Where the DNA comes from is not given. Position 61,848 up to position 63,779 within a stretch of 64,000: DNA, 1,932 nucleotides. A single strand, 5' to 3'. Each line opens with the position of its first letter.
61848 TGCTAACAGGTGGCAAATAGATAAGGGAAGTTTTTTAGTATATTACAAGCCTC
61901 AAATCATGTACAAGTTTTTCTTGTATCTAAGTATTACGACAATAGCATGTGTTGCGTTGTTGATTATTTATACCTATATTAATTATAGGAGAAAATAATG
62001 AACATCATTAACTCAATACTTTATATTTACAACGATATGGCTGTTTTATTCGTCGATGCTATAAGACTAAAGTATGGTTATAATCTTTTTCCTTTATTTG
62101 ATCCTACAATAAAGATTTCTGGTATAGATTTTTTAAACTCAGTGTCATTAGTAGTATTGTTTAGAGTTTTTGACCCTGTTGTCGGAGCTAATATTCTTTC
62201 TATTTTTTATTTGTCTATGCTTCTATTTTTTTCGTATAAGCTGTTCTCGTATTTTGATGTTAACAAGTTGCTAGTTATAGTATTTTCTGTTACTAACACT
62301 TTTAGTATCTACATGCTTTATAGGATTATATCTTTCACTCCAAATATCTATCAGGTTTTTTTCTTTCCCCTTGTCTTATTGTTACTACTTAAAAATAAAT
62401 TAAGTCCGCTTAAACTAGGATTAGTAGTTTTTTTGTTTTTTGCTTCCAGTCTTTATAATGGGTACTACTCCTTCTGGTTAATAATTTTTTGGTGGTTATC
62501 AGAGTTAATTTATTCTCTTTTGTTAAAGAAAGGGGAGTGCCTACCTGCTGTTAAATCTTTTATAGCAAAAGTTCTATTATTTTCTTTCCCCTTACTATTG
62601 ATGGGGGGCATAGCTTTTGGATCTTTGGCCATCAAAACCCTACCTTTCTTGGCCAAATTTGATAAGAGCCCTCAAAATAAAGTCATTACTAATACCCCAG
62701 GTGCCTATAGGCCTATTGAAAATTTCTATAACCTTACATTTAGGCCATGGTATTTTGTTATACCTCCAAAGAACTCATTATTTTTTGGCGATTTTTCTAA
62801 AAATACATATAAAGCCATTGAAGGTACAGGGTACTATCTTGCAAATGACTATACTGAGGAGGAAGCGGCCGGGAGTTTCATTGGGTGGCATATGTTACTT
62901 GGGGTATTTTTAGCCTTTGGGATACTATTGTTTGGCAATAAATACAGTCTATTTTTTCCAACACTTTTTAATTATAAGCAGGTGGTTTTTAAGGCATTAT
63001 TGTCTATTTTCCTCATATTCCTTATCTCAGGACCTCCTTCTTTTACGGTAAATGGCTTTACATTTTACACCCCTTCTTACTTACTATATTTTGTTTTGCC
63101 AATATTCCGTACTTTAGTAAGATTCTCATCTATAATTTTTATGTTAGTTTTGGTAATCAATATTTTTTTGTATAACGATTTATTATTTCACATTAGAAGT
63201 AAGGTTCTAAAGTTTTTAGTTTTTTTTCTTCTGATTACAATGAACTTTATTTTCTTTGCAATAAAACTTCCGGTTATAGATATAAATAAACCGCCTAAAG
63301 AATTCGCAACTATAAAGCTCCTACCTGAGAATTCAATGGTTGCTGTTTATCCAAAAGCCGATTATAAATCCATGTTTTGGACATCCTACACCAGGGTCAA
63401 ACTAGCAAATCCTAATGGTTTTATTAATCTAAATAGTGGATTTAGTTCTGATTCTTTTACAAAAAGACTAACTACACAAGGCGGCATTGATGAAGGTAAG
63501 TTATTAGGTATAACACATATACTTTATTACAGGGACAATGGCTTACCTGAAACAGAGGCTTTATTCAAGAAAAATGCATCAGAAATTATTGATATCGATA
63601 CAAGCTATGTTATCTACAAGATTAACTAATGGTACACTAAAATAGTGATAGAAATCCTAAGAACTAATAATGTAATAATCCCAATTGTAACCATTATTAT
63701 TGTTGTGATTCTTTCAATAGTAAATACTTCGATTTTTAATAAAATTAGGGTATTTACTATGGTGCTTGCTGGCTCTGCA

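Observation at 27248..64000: ~37-kb co-directional glycan island with several GT-C-type polytopic membrane proteins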

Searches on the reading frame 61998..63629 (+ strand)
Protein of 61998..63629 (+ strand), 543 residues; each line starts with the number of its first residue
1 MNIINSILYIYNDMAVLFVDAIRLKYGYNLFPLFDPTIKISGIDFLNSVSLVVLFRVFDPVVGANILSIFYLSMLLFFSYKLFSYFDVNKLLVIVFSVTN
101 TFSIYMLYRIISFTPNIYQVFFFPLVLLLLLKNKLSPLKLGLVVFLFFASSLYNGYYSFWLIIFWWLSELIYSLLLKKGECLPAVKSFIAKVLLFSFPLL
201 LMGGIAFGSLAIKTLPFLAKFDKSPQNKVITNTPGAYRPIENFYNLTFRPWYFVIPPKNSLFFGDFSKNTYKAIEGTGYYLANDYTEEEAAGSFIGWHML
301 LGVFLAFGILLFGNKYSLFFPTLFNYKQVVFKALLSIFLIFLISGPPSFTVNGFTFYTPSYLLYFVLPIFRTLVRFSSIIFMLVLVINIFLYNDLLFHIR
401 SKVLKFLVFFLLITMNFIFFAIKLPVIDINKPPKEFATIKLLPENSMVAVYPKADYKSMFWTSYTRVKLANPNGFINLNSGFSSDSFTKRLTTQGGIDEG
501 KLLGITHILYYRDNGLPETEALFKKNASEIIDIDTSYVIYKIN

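Call 7: search_protein_families(library=pfam, proteins=[window:61998-63629:+], max_evalue=0.01)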
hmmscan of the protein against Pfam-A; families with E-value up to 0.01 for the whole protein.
window:61998-63629:+ (543 aa): 0 families

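Call 10: search_protein_families(library=ncbifam, proteins=[window:61998-63629:+], max_evalue=0.1)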
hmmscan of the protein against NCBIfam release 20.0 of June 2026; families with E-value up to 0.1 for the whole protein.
window:61998-63629:+ (543 aa): 0 families

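Call 13: find_encoding_contigs(protein=window:61998-63629:+, flank=10000, max_places=6)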
Protein window:61998-63629:+ (543 aa): 1 contig read that carries it; 1 place shown.
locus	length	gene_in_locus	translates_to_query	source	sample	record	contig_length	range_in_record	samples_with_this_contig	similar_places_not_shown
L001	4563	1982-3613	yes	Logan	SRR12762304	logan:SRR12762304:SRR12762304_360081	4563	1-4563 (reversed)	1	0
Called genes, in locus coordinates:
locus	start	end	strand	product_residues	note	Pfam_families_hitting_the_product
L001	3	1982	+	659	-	?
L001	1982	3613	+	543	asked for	-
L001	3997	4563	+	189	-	?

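Call 14: find_related_loci(query=window:61998-63629:+, collection=genome_contigs, flank=10000)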
Query window:61998-63629:+ (543 aa) in genome_contigs; peptide patterns used: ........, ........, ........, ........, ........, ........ (x = any residue, [..] = any of these).
81 stretches matched a pattern, but none encodes a relative of the query by tblastn (E <= 1e-3).

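Call 18: search_solved_structures(query=window:61998-63629:+, max_evalue=10)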
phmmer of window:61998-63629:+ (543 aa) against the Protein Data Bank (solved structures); distinct sequences matched with E-value up to 10: 0.

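Call 29: find_homologous_proteins(query=window:61998-63629:+)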
Query window:61998-63629:+ (543 aa): 41 proteins with E <= 0.001 among 8000 candidates.
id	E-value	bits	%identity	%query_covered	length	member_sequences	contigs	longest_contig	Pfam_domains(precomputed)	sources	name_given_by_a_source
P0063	0.0e+0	1164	99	100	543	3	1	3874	-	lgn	-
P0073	4.3e-175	602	51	99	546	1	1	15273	-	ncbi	-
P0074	8.2e-119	416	42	95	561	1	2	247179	-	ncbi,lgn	-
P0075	3.3e-117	411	40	98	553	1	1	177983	-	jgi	jgi:hypothetical protein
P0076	3.4e-115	404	41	99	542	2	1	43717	-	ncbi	-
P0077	6.7e-114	400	41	95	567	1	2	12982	-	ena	-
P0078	3.4e-113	397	42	93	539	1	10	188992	-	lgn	-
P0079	2.6e-112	395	42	94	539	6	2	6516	PF19830.5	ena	-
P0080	3.4e-111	391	42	92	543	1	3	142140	-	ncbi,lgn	-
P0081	1.3e-107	379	39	100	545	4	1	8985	-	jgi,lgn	-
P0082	2.0e-107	378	41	98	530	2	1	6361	-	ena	-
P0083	1.9e-105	372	41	96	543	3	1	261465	-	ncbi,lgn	ncbi:MAG: hypothetical protein R3B92_00435 [Patescibacteria group bacterium]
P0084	7.6e-104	367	41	96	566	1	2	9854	-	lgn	-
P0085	7.6e-104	367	41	94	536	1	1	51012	-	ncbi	-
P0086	1.1e-103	366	40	94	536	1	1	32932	-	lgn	-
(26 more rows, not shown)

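Call 32: search_solved_structures(query=A2, max_evalue=10)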
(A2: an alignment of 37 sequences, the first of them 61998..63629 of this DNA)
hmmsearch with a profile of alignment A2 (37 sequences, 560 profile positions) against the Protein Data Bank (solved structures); distinct sequences matched with E-value up to 10: 1.
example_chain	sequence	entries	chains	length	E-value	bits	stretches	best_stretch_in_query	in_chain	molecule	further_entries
9if7_SA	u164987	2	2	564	2.1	10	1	274-332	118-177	MI domain-containing protein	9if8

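Call 40: search_protein_families(library=pfam, proteins=[L002:12016-13926:+, L002:13928-15511:+, L002:19066-21630:+, L002:11648-12013:+], max_evalue=0.1)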
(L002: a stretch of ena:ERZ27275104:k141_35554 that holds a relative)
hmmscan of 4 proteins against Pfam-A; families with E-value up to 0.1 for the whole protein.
L002:12016-13926:+ (636 aa): 0 families

L002:13928-15511:+ (527 aa): 0 families

L002:19066-21630:+ (855 aa): 3 families
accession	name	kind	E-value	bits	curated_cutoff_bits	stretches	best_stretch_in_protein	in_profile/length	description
PF02366.24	PMT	-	2.5e-19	70.3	22.7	1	478-701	3-236/245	Dolichyl-phosphate-mannose-protein mannosyltransferase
PF13231.12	PMT_2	-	1.8e-18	67.7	26.1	1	530-688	2-156/160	Dolichyl-phosphate-mannose-protein mannosyltransferase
PF04932.20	Wzy_C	-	3.4e-13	50.1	31.7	1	228-384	1-149/149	O-Antigen ligase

L002:11648-12013:+ (121 aa): 0 families

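Call 46: predict_structure(alignment_id=A2)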
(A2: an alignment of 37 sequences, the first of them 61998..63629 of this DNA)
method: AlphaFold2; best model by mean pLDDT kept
length: 543 residues; sequences in the alignment: 37
mean_pLDDT: 86.9   pTM: 0.88
mean pLDDT of the five models: 86.9, 86.9, 86.6, 84.5, 84.3
residues with pLDDT >= 90: 355; 70-90: 113; 50-70: 53; < 50: 22
segments of 3 or more residues with pLDDT < 50: 221-223, 225-230, 232-242
pLDDT, mean of each block of 10 residues (from residue 1): 84 90 93 75 82 94 95 98 97 97 92 90 98 95 94 91 97 85 94 96 84 68 46 44 55 85 90 77 56 82 95 90 96 95 76 76 62 75 97 94 94 93 92 97 95 95 96 87 92 95 96 90 94 96 90
secondary structure, 60 per line:
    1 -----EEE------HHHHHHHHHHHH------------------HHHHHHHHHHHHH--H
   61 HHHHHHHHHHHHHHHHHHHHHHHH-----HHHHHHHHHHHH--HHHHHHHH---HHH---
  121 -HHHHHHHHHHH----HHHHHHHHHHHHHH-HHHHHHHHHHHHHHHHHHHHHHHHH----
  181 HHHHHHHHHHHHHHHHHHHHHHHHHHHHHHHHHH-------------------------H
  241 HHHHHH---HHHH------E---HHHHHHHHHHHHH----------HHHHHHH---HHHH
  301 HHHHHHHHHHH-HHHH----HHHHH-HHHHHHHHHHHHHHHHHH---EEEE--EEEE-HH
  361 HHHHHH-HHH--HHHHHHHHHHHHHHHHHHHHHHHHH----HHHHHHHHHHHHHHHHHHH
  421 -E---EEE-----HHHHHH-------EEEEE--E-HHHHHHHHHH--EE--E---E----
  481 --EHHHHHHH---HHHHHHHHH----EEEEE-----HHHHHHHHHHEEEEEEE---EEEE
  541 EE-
elements in order: E6-8 H15-26 H45-57 H60-84 H90-101 H104-111 H122-132 H137-150 H152-176 H181-214 H240-246 H250-253 H264-276 H287-293 H297-311 H313-316 H321-325 H327-344 E348-351 E354-357 H359-366 H373-397 H402-420 E426-428 H434-439 E447-451 H456-465 H484-490 H494-502 E507-511 H517-526 E527-533 E537-542

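Call 70: search_protein_families(library=pfam, alignment_id=A2, max_evalue=0.05)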
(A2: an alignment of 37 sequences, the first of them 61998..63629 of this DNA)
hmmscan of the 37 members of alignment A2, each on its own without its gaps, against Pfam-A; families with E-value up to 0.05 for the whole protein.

A. member 1, window:61998-63629:+ (543 aa): 0 families

B. families by the number of members that match (of 37 scanned): 4 families
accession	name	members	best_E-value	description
PF13789.11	DUF4181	1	0.0019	Domain of unknown function (DUF4181)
PF01292.26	Ni_hydr_CYTB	1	0.023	Prokaryotic cytochrome b561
PF09303.15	KcnmB2_inactiv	1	0.025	KCNMB2, ball and chain domain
PF04911.17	ATP-synt_J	1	0.045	ATP synthase j chain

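Call 77: search_protein_families(library=pfam, proteins=[L016:20619-21254:+, L016:18328-19527:-, L058:3262-6996:+, L058:6980-7336:+, L016:5340-7604:+, L023:7682-9922:+, L030:3289-5568:+, L023:1508-3640:+, L055:4514-7897:+], max_evalue=0.01)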
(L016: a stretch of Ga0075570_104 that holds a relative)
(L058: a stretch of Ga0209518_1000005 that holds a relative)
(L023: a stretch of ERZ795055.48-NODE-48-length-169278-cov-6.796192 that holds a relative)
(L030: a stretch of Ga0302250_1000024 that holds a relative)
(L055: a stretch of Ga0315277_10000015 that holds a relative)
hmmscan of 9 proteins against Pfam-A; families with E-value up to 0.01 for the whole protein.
L016:20619-21254:+ (211 aa): 1 family
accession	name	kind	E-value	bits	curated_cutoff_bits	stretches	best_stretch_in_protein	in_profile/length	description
PF02397.22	Bac_transf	-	1.3e-52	178.3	27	1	8-205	1-178/179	Bacterial sugar transferase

L016:18328-19527:- (399 aa): 1 family
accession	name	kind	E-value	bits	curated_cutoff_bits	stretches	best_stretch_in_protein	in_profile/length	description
PF01943.22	Polysacc_synt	-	3e-15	56.8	28.2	1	8-263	4-268/274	Polysaccharide biosynthesis protein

L058:3262-6996:+ (1244 aa): 0 families

L058:6980-7336:+ (118 aa): 0 families

L016:5340-7604:+ (754 aa): 0 families

L023:7682-9922:+ (746 aa): 0 families

L030:3289-5568:+ (759 aa): 1 family
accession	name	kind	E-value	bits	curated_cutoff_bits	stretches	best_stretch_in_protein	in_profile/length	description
PF11847.13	GT-C_AftD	-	9.1e-09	34.2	26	1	81-570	51-544/661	Alpha-(1->3)-arabinofuranosyltransferase, N-terminal GT-C domain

L023:1508-3640:+ (710 aa): 0 families

L055:4514-7897:+ (1127 aa): 1 family
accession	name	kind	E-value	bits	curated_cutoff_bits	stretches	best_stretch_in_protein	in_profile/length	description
PF18915.5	DUF5667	-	5.5e-06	27.2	27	1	645-710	2-66/99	Domain of unknown function (DUF5667)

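Call 86: search_protein_families(library=ncbifam, proteins=[L002:15573-16796:+, L002:16793-17929:+, L002:17926-19056:+, L002:19066-21630:+, L002:13928-15511:+, L002:12016-13926:+], max_evalue=0.0001)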
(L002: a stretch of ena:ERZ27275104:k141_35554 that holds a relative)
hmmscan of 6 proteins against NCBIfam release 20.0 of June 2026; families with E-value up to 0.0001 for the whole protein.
L002:15573-16796:+ (407 aa): 3 families
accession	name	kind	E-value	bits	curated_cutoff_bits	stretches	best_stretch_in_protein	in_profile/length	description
NF047676.1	TeichurnBiosyTuaH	equivalog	1.1e-22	80.4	550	1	99-396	78-381/384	teichuronic acid biosynthesis protein TuaH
NF053513.1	Gtran_IagA_BgsA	equivalog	1.6e-05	24.1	460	1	250-388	181-317/333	LTA glycolipid anchor biosynthesis glycosyltransferase, IagA/BgsA family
TIGR04063.1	stp3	hypoth_equivalog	1.8e-05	23.9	442.05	1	170-334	151-319/397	TIGR04063 family PEP-CTERM/XrtA system glycosyltransferase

L002:16793-17929:+ (378 aa): 32 families (the best 25 are shown)
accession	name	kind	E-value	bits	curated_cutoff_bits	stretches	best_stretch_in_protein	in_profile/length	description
TIGR03088.1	stp2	hypoth_equivalog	6.3e-27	94.6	409.05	1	66-373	69-372/374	TIGR03088 family PEP-CTERM/XrtA system glycosyltransferase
TIGR03999.1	thiol_BshA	equivalog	2.3e-23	82.7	273.7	1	157-374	163-373/375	N-acetyl-alpha-D-glucosaminyl L-malate synthase BshA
TIGR04047.1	MSMEG_0565_glyc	hypoth_equivalog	3.7e-21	75.6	259.85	1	143-371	139-371/373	MSMEG_0565 family glycosyltransferase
NF053513.1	Gtran_IagA_BgsA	equivalog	1e-20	74.1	460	1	78-373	43-330/333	LTA glycolipid anchor biosynthesis glycosyltransferase, IagA/BgsA family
TIGR04063.1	stp3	hypoth_equivalog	1.7e-20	73.3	442.05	1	154-374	174-395/397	TIGR04063 family PEP-CTERM/XrtA system glycosyltransferase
NF049988.1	MGlcDAGSynMgs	equivalog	2.2e-18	66.8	400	1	18-374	20-387/398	alpha-monoglucosyldiacylglycerol synthase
NF038295.1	EPS_HpsP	equivalog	4.6e-18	65.4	550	1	186-374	194-387/388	hormogonium polysaccharide biosynthesis glycosyltransferase HpsP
TIGR04157.1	glyco_rSAM_CFB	subfamily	8.3e-18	64.6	400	1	156-348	189-369/406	TIGR04157 family glycosyltransferase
NF047684.1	TeichurnBiosyTuaC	equivalog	9e-18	64.4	550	1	159-374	184-389/391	teichuronic acid biosynthesis protein TuaC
NF050063.1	ProtGlycPglJ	equivalog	7.7e-17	61.5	500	1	180-315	177-307/363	N-acetylgalactosamine-N,N'-diacetylbacillosaminyl-diphospho-undecaprenol 4-alpha-N-acetylgalactosaminyltransferase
NF038255.1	exopoly_VpsD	equivalog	5.5e-15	55.1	300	1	52-374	78-379/381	VpsD family glycosyltransferase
TIGR03449.1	mycothiol_MshA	equivalog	5.8e-15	55.1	462.5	1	158-305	186-334/406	D-inositol-3-phosphate glycosyltransferase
NF046085.1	XrtY_assoc_Gly1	equivalog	2e-14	53.2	400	1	98-375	120-385/387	XrtY-associated glycosyltransferase XYAG1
NF038298.1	EPS_HpsO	equivalog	5e-14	51.9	575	1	186-335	188-349/388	hormogonium polysaccharide biosynthesis glycosyltransferase HpsO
TIGR02149.1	glgA_Coryne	subfamily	1.7e-13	50.5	302.4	1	11-311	14-320/391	glycogen synthase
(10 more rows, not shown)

L002:17926-19056:+ (376 aa): 11 families
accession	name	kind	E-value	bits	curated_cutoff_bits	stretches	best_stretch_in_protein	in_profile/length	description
TIGR04047.1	MSMEG_0565_glyc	hypoth_equivalog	2.4e-21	76.3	259.85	1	141-370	128-371/373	MSMEG_0565 family glycosyltransferase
TIGR02149.1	glgA_Coryne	subfamily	7.8e-10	38.4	302.4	1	201-312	205-314/391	glycogen synthase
NF041010.1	glycosy_Agl16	equivalog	2.6e-08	33.1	575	1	147-373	129-351/352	glycosylation protein Agl16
TIGR03449.1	mycothiol_MshA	equivalog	4.8e-08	32.3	462.5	1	201-373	221-403/406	D-inositol-3-phosphate glycosyltransferase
NF038229.1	Glyco4_Geo_Pelo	equivalog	1.4e-07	30.9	400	1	146-310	104-266/338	GPMC system family 4 glycosyltransferase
NF038295.1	EPS_HpsP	equivalog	7.5e-07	28.5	550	0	145-372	148-386/388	hormogonium polysaccharide biosynthesis glycosyltransferase HpsP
NF047880.1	glyco_SdgA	exception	2.1e-06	26.6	800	1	149-309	266-417/488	serine-aspartate repeat adhesin O-glycosyltransferase SdgA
NF041876.1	EPS_EpsE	equivalog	7e-06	25.5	400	1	186-311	199-325/389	exopolysaccharide biosynthesis GT4 family glycosyltransferase EpsE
NF038255.1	exopoly_VpsD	equivalog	1e-05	24.6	300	1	164-311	169-312/381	VpsD family glycosyltransferase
NF050056.1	ProtGlycPglH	equivalog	2.7e-05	23.4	600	1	194-302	173-273/354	GalNAc-alpha-(1->4)-GalNAc-alpha-(1->3)-diNAcBac-PP-undecaprenol alpha-1,4-N-acetyl-D-galactosaminyltransferase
TIGR04157.1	glyco_rSAM_CFB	subfamily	4.9e-05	22.5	400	0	146-306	164-325/406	TIGR04157 family glycosyltransferase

L002:19066-21630:+ (855 aa): 1 family
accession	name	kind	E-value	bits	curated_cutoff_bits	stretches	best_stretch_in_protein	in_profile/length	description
NF009784.2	PRK13279.1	equivalog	2.2e-30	105.8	567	1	474-841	8-365/539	lipid IV(A) 4-amino-4-deoxy-L-arabinosyltransferase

L002:13928-15511:+ (527 aa): 0 families

L002:12016-13926:+ (636 aa): 0 families

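Call 102: fold_search(model_id=the predicted structure, library=pdb)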
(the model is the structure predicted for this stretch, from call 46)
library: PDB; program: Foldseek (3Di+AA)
matches with E <= 10: 188; with E <= 0.001: 9
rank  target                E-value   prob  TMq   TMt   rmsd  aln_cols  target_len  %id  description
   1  8age_A                1.0e-04  1.00  0.43  0.38  10.9       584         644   11  Structure of yeast oligosaccharylransferase complex with acceptor peptide bound (released 2022-12-07)
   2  7zli_A                1.8e-04  1.00  0.44  0.38  12.5       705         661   10  Cryo-EM structure of C-mannosyltransferase CeDPY19, in complex with Dol25-P-Man and bound to CMT2-Fab and anti-Fab nan (released 2023-01-11)
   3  8b6l_I                2.3e-04  1.00  0.40  0.34  17.5       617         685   11  Subtomogram average of the human Sec61-TRAP-OSTA-translocon (released 2022-12-07)
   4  7zlg_A                2.3e-04  1.00  0.33  0.28  15.2       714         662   12  Cryo-EM structure of C-mannosyltransferase CeDPY19, in complex with acceptor peptide and bound to CMT2-Fab and anti-Fa (released 2023-01-11)
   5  7zlh_A                2.5e-04  1.00  0.34  0.29  14.9       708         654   11  Cryo-EM structure of C-mannosyltransferase CeDPY19, in apo state, bound to CMT2-Fab and anti-Fab nanobody (released 2023-01-11)
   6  6c26_A                3.4e-04  1.00  0.47  0.41  13.8       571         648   10  The Cryo-EM structure of a eukaryotic oligosaccharyl transferase complex (released 2018-01-31)
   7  5ogl_A                6.9e-04  1.00  0.45  0.36  12.0       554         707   13  Structure of bacterial oligosaccharyltransferase PglB in complex with an acceptor peptide and an lipid-linked oligosac (released 2017-10-25)
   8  8if8_C                7.3e-04  1.00  0.45  0.42   8.8       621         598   11  Arabinosyltransferase AftA (released 2023-05-31)
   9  6gxc_A                7.6e-04  1.00  0.43  0.35  10.1       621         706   12  Bacterial oligosaccharyltransferase PglB in complex with an inhibitory peptide and a reactive lipid-linked oligosaccha (released 2018-11-14)
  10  8if8_B                1.2e-03  1.00  0.47  0.43   8.9       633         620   11  Arabinosyltransferase AftA (released 2023-05-31)
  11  5f15                  1.8e-03  1.00  0.31  0.31  18.7       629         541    9  Crystal Structure of ArnT from Cupriavidus metallidurans bound to Undecaprenyl phosphate (released 2016-02-17)
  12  6ftg_5                1.8e-03  1.00  0.36  0.32  17.6       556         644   12  Subtomogram average of OST-containing ribosome-translocon complexes from canine rough microsomal membranes (released 2018-03-21)
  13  3waj                  1.9e-03  1.00  0.41  0.31  15.0       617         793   10  Crystal structure of the Archaeoglobus fulgidus oligosaccharyltransferase (O29867_ARCFU) complex with Zn and sulfate (released 2013-10-30)
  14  6w98_A                2.2e-03  1.00  0.47  0.23   9.4       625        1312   10  Single-Particle Cryo-EM Structure of Arabinofuranosyltransferase AftD from Mycobacteria (released 2020-05-13)
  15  7e9s_A                2.4e-03  1.00  0.39  0.28  14.6       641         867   12  Archaeal oligosaccharyltransferase AglB from Archaeoglobus fulgidus in complex with an inhibitory peptide and a dolich (released 2021-09-08)
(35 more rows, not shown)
